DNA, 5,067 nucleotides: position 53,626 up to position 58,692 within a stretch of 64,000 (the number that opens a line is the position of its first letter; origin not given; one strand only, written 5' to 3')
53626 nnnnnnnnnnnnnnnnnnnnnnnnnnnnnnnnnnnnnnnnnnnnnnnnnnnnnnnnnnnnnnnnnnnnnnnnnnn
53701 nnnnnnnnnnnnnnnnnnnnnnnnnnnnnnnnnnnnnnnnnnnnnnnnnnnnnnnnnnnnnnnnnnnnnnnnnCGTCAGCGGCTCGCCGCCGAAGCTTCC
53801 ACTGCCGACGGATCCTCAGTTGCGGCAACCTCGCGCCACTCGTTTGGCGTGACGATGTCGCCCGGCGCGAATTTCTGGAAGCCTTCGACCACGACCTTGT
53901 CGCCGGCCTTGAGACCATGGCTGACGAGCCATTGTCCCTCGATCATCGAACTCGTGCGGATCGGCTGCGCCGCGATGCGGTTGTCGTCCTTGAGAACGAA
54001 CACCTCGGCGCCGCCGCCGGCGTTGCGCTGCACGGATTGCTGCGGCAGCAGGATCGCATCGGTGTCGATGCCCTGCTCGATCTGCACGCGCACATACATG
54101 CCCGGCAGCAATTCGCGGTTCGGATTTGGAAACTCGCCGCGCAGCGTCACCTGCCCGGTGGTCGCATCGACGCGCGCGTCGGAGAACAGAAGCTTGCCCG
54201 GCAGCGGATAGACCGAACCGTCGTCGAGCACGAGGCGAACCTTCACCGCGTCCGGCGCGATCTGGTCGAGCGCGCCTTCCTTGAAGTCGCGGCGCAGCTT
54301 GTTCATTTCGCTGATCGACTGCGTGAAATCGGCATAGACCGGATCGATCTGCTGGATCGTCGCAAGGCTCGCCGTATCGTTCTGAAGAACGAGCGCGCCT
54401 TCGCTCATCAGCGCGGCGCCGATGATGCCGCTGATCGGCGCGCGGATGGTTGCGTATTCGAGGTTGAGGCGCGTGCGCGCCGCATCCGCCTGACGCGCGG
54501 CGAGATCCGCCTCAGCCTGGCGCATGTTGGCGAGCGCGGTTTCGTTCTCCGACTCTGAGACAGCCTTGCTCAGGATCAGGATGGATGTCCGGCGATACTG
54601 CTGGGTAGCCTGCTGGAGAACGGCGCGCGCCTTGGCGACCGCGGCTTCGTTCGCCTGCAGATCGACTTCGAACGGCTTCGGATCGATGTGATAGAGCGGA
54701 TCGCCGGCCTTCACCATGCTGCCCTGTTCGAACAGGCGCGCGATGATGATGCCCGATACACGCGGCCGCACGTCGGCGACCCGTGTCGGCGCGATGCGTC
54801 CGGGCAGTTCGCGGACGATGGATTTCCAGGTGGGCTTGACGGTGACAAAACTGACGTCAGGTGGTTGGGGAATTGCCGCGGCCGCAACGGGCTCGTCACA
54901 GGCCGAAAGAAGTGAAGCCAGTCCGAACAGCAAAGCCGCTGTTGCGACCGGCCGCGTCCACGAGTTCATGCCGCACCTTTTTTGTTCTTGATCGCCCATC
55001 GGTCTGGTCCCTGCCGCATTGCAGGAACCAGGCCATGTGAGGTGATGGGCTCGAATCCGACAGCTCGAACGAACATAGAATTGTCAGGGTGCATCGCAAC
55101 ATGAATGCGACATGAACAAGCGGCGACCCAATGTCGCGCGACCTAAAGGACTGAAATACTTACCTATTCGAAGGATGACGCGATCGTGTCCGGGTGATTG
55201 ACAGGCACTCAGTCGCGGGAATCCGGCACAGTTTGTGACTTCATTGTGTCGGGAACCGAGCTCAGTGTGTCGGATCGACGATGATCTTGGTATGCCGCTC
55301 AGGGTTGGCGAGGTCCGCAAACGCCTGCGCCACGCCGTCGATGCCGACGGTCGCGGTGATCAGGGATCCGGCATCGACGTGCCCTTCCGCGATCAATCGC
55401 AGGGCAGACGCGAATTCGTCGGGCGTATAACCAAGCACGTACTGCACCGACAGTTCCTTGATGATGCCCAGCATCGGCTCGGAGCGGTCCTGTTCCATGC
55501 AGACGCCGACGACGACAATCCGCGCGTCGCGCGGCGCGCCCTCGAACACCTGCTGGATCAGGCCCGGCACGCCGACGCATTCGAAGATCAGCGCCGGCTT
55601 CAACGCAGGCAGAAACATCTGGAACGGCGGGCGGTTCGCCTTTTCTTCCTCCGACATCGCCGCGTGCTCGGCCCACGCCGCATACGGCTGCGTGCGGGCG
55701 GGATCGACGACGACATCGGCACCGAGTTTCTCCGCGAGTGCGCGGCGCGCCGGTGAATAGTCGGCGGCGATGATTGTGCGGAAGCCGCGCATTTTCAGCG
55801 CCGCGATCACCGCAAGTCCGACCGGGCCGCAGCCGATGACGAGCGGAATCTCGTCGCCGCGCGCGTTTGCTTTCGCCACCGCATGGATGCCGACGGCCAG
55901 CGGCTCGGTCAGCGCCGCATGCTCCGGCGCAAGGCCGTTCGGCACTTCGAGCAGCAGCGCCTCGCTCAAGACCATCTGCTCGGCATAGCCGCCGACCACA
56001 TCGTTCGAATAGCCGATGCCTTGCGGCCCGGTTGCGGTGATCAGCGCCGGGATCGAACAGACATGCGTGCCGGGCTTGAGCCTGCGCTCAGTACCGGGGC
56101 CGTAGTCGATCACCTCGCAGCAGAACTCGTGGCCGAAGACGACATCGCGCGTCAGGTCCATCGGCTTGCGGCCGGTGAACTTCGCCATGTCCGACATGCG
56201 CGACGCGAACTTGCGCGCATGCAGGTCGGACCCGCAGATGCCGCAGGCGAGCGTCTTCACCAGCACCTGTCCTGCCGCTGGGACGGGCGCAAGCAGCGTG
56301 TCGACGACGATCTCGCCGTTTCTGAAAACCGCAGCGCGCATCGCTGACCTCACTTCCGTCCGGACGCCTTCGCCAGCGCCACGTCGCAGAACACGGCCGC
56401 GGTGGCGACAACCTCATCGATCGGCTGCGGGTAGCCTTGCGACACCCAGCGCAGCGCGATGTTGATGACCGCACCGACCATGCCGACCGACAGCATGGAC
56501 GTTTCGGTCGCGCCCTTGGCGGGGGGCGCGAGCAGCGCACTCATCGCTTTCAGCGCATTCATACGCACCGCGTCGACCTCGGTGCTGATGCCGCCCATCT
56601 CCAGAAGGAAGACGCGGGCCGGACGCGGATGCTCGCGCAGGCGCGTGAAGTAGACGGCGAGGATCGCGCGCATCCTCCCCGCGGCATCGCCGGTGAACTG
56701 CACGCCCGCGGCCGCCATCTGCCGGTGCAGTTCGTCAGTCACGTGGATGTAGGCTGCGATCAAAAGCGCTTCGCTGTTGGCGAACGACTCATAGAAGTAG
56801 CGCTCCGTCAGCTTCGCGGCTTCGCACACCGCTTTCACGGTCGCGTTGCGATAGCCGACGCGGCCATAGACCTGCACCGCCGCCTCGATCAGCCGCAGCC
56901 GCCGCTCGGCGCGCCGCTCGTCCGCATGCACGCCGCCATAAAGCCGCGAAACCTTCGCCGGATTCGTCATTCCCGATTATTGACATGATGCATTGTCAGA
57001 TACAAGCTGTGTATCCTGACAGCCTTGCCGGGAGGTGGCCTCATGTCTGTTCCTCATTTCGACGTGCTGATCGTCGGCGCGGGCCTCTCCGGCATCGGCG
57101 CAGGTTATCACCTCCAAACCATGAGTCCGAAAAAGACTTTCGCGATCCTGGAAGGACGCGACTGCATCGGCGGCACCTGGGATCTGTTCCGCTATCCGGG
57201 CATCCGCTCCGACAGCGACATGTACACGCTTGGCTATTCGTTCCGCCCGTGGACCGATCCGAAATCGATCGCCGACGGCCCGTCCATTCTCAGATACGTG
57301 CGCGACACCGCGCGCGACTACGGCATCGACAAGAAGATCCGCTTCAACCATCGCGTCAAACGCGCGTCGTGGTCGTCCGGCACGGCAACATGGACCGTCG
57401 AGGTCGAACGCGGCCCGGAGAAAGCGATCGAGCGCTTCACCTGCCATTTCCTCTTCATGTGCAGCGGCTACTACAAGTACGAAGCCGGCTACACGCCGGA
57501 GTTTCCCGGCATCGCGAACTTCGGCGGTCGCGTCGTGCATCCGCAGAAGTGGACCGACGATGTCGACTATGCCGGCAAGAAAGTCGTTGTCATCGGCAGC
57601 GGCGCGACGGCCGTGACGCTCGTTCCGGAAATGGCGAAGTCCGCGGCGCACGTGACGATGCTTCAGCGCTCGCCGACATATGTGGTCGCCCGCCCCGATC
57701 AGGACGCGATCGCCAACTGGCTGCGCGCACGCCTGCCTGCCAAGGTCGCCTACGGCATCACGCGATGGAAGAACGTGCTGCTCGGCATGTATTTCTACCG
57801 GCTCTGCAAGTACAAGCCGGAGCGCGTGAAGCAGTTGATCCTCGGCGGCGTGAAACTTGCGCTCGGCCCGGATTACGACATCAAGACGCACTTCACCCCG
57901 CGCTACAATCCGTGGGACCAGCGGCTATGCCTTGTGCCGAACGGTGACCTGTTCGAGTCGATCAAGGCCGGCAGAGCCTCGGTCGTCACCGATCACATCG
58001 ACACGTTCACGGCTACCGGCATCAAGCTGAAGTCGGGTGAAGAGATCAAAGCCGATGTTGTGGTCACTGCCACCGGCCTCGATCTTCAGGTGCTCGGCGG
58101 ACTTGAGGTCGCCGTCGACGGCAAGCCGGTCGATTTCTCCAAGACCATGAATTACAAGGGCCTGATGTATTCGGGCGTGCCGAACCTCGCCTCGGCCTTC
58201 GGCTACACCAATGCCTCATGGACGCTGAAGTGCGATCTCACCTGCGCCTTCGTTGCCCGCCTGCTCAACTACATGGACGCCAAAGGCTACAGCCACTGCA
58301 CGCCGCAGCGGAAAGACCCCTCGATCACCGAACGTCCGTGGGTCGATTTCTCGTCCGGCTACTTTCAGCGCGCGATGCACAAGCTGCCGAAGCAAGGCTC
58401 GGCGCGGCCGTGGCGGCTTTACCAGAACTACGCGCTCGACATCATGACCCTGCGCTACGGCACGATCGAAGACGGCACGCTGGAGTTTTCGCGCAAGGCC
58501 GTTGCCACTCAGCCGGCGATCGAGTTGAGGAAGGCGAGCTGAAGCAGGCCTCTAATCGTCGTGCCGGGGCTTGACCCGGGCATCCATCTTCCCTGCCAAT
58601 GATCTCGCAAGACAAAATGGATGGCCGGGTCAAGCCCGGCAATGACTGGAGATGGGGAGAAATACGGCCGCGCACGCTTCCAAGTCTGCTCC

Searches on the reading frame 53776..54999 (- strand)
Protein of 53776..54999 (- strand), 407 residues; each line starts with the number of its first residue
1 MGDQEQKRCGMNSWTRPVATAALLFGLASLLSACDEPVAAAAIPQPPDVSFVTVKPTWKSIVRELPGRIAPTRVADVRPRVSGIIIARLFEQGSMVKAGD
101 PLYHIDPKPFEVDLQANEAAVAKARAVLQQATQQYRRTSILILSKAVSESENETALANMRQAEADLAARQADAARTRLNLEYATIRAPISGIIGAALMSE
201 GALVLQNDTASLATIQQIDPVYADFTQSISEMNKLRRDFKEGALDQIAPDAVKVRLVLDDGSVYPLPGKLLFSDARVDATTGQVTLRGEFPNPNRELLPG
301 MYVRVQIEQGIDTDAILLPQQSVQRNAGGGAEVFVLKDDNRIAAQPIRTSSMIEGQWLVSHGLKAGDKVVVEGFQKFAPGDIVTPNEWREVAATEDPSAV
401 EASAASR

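Call 18: search_protein_families(library=pfam, proteins=[window:53776-54999:-], max_evalue=0.01)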
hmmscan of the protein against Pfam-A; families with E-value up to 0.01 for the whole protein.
window:53776-54999:- (407 aa): 4 families
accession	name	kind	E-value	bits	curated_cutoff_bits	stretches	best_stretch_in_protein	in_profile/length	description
PF16576.10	HlyD_D23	-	2.1e-12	47.2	30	1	72-303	17-214/214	Barrel-sandwich domain of CusB or HlyD membrane-fusion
PF13437.12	HlyD_3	-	6.7e-11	43.3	22.2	1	184-300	1-106/106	HlyD family secretion protein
PF00529.27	CusB_dom_1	-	4.3e-09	36.9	26.5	1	86-371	12-89/89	Cation efflux system protein CusB domain 1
PF13533.13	Biotin_lipoyl_2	-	0.00077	19.7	29.8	0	77-106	3-32/32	Biotin-lipoyl like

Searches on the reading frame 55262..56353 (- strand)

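Call 18: search_protein_families(library=pfam, proteins=[window:55262-56353:-], max_evalue=0.01)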
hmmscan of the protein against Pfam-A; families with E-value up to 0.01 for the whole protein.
window:55262-56353:- (363 aa): 4 families
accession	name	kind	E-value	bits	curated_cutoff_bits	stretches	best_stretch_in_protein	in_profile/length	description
PF00107.32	ADH_zinc_N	-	1.4e-20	74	31.8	1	177-323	1-129/129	Zinc-binding dehydrogenase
PF08240.17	ADH_N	-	3.3e-13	50.2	23.5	1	27-138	2-103/104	Alcohol dehydrogenase GroES-like domain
PF16912.11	Glu_dehyd_C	-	0.00012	22.1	34.9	1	145-215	3-83/211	Glucose dehydrogenase C-terminus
PF13602.12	ADH_zinc_N_2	-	0.0019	19.5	27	0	255-359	26-134/134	Zinc-binding dehydrogenase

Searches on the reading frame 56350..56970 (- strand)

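Call 18: search_protein_families(library=pfam, proteins=[window:56350-56970:-], max_evalue=0.01)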
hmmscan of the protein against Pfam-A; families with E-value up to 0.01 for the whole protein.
window:56350-56970:- (206 aa): 2 families
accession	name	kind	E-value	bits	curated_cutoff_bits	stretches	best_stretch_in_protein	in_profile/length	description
PF00440.29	TetR_N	-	2.3e-08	34.1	24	1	27-73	1-47/47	Bacterial regulatory proteins, tetR family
PF21943.1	TetR_C_46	-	0.0018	18.9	27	1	99-180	4-92/109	Tetracyclin repressor-like, C-terminal domain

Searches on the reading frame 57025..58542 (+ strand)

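Call 64: search_protein_families(library=pfam, proteins=[window:57025-58542:+], max_evalue=0.001)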
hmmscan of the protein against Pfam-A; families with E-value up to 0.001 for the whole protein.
window:57025-58542:+ (505 aa): 8 families
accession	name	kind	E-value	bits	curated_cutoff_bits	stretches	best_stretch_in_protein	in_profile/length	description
PF00743.25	FMO-like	-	1.1e-15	57.5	22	1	87-224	85-223/532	Flavin-binding monooxygenase-like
PF13738.12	Pyr_redox_3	-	1.6e-12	47.7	30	1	15-238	1-219/305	Pyridine nucleotide-disulphide oxidoreductase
PF07992.20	Pyr_redox_2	-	4.1e-11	43.3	26.1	1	12-237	1-193/291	Pyridine nucleotide-disulphide oxidoreductase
PF13450.12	NAD_binding_8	-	1.3e-07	32.2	21.9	1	16-64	1-47/68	NAD(P)-binding Rossmann-like domain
PF01266.30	DAO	-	1e-06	29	27.9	0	13-50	1-37/353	FAD dependent oxidoreductase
PF01946.23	Thi4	-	3e-06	27.1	26.2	0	11-51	17-56/235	Thi4 family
PF13434.12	Lys_Orn_oxgnase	-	6.5e-05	22.7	21.3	1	101-219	108-225/339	L-lysine 6-monooxygenase/L-ornithine 5-monooxygenase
PF00070.33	Pyr_redox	-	0.00013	22.9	22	0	186-228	1-42/82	Pyridine nucleotide-disulphide oxidoreductase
